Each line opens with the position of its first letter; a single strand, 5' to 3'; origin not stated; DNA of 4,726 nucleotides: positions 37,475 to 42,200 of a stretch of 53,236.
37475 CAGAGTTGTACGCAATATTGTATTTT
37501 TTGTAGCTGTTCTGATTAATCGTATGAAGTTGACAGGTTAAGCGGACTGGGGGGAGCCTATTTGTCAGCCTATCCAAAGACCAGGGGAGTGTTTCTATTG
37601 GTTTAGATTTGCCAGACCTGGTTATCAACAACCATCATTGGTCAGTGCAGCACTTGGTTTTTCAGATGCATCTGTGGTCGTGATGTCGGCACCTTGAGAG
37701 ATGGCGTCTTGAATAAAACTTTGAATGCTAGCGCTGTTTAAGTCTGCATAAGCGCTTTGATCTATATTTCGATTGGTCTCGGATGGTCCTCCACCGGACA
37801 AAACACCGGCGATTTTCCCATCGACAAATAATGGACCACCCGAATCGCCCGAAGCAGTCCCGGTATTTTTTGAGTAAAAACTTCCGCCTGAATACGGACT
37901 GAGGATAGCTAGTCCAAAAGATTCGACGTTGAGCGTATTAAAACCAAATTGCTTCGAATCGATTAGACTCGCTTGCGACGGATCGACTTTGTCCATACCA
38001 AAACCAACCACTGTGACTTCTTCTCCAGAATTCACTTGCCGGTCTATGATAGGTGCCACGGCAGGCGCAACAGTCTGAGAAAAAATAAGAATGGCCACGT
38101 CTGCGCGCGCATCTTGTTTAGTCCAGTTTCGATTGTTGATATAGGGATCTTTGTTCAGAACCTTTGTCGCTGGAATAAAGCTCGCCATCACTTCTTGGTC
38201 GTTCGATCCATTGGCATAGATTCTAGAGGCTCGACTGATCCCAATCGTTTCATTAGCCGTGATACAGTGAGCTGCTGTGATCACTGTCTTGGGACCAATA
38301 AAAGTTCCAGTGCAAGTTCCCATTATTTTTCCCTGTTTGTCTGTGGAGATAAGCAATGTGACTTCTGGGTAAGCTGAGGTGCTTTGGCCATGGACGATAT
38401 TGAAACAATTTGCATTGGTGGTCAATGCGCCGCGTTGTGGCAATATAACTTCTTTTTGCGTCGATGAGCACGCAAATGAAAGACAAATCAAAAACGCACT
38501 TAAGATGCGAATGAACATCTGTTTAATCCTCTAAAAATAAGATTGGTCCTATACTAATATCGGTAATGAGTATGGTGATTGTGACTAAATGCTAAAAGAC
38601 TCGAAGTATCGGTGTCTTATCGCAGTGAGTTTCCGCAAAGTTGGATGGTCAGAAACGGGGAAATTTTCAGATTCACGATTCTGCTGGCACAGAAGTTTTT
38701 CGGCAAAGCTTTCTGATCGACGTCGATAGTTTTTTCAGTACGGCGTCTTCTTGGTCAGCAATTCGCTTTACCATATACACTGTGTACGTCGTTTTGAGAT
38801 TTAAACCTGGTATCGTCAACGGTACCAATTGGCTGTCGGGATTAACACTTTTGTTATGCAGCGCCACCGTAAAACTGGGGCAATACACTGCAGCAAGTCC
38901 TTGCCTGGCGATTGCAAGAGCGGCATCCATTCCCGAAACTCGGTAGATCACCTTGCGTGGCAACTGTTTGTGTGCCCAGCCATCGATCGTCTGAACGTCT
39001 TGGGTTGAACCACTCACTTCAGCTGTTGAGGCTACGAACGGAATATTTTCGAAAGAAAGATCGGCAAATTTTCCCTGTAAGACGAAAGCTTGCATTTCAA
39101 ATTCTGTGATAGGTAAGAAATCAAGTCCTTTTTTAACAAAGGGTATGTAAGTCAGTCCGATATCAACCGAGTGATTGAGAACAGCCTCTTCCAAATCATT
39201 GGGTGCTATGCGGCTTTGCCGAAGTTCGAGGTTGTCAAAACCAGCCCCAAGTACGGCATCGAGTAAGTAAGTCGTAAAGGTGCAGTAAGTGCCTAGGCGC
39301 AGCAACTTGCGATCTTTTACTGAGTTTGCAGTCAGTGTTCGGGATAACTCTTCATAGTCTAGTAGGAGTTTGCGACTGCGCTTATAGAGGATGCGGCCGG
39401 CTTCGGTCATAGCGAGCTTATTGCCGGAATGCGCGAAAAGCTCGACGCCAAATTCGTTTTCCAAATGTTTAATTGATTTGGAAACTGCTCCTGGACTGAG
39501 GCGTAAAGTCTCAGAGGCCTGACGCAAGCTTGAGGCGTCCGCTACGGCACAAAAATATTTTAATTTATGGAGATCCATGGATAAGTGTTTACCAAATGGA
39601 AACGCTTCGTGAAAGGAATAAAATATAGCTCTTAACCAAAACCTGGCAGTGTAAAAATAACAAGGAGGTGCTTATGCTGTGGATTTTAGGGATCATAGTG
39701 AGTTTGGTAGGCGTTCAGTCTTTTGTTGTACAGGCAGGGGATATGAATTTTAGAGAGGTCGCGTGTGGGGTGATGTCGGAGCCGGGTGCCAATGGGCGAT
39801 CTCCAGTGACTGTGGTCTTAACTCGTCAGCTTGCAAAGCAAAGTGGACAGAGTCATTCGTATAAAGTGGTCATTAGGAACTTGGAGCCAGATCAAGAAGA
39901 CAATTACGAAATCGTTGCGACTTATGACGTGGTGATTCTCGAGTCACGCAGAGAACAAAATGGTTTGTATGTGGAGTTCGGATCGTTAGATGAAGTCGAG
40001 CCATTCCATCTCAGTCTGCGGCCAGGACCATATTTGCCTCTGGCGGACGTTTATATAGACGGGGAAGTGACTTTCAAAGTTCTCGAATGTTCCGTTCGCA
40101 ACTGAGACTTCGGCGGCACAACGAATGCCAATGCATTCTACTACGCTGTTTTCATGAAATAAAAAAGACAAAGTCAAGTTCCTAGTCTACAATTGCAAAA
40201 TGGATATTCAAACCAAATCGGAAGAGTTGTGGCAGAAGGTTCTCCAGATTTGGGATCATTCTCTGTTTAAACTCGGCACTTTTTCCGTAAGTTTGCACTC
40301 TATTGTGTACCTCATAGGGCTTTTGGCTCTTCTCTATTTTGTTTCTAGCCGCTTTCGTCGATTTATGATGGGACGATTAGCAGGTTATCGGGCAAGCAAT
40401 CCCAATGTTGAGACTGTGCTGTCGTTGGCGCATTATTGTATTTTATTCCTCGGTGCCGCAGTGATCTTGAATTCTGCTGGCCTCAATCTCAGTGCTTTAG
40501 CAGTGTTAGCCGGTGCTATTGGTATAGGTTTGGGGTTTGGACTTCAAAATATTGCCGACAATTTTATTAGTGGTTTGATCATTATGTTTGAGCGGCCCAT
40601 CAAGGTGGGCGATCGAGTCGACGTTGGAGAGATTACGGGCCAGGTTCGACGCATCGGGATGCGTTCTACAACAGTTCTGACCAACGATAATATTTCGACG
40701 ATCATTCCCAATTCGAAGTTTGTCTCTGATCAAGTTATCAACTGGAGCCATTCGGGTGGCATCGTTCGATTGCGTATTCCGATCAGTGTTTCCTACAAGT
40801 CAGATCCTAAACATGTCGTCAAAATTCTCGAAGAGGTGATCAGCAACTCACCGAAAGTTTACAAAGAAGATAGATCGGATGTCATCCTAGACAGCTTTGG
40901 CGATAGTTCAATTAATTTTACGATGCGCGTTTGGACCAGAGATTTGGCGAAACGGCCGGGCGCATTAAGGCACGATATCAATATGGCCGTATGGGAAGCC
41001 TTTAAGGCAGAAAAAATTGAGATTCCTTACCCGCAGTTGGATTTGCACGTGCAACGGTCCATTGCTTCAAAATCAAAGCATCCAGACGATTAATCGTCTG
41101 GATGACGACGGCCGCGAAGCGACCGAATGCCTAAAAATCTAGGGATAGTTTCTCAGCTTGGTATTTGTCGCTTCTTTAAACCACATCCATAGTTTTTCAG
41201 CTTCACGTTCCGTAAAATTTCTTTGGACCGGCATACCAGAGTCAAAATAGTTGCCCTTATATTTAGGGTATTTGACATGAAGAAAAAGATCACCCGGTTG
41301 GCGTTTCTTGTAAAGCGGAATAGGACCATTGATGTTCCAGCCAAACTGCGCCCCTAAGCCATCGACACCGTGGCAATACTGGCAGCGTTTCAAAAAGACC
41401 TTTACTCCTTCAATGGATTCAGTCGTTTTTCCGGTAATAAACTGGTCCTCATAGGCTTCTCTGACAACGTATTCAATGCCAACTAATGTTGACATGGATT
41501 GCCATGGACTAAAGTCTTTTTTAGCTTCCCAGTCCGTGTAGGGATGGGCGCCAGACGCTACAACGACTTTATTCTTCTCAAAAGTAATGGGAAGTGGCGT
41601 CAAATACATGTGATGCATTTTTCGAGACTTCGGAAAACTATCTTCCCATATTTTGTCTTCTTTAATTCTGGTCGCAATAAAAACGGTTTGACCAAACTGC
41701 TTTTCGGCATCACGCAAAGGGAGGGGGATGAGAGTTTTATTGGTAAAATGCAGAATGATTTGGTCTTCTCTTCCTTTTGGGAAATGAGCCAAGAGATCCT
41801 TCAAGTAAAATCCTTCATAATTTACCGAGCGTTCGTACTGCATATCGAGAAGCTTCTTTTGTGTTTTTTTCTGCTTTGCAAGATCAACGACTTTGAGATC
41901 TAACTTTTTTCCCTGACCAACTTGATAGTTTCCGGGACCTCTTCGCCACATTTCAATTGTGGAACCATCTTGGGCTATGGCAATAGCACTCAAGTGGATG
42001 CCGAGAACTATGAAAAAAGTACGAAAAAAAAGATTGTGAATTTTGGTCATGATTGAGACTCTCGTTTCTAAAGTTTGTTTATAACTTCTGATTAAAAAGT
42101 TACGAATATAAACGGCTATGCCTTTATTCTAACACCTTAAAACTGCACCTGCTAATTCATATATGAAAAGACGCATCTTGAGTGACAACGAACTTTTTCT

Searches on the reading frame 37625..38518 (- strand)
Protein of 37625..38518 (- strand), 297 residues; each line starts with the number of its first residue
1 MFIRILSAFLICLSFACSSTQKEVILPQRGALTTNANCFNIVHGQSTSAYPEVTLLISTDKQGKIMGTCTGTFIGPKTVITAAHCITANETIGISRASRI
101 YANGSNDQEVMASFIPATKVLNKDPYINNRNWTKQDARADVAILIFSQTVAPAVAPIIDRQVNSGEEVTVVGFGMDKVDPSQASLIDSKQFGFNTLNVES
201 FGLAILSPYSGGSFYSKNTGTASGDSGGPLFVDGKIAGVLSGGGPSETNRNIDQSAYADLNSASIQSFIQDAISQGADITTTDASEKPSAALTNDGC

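Call 93: search_protein_families(library=pfam, proteins=[window:37625-38518:-], max_evalue=0.001)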
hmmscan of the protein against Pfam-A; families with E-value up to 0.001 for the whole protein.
window:37625-38518:- (297 aa): 2 families
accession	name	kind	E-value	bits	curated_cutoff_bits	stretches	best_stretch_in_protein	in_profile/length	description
PF00089.32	Trypsin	-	1.6e-16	61.2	20.6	1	60-251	23-206/220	Trypsin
PF13365.12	Trypsin_2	-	1.5e-11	45.7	27.6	1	69-238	1-143/144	Trypsin-like peptidase domain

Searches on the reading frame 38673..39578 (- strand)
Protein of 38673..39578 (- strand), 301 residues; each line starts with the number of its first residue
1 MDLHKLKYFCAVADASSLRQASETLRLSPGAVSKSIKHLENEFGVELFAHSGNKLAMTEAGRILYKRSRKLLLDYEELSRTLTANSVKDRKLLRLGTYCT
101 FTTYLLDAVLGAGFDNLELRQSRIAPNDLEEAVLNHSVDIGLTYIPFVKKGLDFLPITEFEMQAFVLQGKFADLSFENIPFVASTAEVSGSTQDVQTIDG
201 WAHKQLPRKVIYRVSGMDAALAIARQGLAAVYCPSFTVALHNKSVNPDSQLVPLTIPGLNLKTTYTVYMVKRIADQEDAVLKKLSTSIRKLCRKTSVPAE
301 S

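Call 93: search_protein_families(library=pfam, proteins=[window:38673-39578:-], max_evalue=0.001)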
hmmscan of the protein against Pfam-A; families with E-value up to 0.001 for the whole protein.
window:38673-39578:- (301 aa): 2 families
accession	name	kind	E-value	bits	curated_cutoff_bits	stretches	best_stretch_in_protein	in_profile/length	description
PF00126.33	HTH_1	-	7.4e-18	64.7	26.6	1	3-62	1-60/60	Bacterial regulatory helix-turn-helix protein, lysR family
PF03466.25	LysR_substrate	-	8.1e-10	38.9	28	1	90-281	5-197/209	LysR substrate binding domain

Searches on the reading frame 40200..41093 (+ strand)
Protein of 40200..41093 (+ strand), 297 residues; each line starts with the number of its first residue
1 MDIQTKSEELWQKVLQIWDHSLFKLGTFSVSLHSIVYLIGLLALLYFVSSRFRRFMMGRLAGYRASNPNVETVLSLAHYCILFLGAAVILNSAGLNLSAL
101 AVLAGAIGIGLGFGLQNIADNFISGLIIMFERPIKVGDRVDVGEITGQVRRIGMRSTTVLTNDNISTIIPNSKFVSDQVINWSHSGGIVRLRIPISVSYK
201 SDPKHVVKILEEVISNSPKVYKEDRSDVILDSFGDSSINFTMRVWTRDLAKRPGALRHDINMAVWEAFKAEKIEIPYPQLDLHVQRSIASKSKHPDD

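Call 94: search_protein_families(library=pfam, proteins=[window:40200-41093:+], max_evalue=0.001)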
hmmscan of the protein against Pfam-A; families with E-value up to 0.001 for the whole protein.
window:40200-41093:+ (297 aa): 3 families
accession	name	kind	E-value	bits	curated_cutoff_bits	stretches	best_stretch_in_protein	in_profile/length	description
PF00924.24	MS_channel_2nd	-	1.6e-22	79.8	20.2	1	117-184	1-68/68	Mechanosensitive ion channel, beta-domain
PF21082.3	MS_channel_3rd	-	3.4e-16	59.9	21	1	192-275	2-88/88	Mechanosensitive ion channel MscS, C-terminal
PF21088.3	MS_channel_1st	-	4.7e-05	23.7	23.1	1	79-116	5-42/42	Mechanosensitive ion channel, transmembrane helices 2/3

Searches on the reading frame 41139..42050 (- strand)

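Call 94: search_protein_families(library=pfam, proteins=[window:41139-42050:-], max_evalue=0.001)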
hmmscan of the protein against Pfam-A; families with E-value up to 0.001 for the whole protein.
window:41139-42050:- (303 aa): 1 family
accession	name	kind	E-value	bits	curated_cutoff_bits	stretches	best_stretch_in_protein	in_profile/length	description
PF00034.26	Cytochrom_C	-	0.00011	23.9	21.3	1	214-290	3-85/90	Cytochrome c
